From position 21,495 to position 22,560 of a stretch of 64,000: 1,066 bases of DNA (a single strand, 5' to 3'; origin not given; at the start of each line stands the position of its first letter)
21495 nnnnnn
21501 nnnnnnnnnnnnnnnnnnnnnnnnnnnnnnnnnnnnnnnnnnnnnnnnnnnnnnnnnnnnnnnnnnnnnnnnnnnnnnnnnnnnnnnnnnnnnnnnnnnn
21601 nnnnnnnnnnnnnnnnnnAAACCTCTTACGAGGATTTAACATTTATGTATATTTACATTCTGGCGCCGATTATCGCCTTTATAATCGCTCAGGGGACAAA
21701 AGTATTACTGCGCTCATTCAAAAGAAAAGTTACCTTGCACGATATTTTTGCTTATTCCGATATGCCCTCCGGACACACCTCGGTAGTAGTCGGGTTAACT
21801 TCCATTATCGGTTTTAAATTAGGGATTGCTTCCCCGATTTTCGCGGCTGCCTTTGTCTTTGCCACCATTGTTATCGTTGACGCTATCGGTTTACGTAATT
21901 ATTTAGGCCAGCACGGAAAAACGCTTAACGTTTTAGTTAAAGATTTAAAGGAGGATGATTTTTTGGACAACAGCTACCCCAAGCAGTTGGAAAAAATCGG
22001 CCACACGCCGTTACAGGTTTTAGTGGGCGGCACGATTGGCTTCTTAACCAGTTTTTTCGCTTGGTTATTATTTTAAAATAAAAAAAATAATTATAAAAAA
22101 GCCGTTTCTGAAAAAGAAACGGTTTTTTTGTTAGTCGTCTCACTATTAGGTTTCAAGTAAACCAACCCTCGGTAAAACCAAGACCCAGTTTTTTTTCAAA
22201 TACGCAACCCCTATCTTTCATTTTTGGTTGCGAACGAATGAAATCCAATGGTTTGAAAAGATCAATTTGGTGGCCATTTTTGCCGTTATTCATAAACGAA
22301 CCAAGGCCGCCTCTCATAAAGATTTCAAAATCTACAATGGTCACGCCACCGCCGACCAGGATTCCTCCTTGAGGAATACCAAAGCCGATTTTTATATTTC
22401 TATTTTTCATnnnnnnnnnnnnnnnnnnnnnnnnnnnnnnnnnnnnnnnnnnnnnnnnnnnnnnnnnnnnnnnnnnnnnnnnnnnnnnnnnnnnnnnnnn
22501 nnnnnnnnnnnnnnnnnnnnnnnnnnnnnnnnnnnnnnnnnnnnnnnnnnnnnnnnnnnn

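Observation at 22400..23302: iPGM-like pseudoenzyme: lacks the transferase domain and most catalytic or metal ligands, yet sits in an operon with eno and pgk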

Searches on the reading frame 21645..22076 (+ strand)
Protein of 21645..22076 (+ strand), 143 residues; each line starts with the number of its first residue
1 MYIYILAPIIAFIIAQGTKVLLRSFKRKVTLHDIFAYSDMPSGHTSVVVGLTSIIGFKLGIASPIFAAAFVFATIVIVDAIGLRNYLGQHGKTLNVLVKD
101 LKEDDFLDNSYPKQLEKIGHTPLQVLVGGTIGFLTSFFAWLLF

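Call 3: search_protein_families(library=pfam, proteins=[window:21645-22076:+], max_evalue=1)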
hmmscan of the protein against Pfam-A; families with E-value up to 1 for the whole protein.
window:21645-22076:+ (143 aa): 2 families
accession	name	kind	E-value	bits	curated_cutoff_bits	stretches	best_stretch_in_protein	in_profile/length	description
PF02681.20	DUF212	-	7.7e-31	107.3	26.5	1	5-134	6-125/126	Divergent PAP2 family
PF01569.27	PAP2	-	0.0013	19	27.2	1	37-90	48-102/130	PAP2 superfamily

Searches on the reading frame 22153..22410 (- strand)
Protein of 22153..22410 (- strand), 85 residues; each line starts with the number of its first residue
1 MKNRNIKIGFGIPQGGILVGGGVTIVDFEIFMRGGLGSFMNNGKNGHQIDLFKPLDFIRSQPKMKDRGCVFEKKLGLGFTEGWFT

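Call 3: search_protein_families(library=pfam, proteins=[window:22153-22410:-], max_evalue=1)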
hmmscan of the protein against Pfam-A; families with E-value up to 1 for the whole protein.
window:22153-22410:- (85 aa): 0 families

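Call 4: search_protein_families(library=ncbifam, proteins=[window:22153-22410:-], max_evalue=1)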
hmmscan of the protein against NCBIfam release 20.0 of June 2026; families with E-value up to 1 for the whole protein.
window:22153-22410:- (85 aa): 0 families
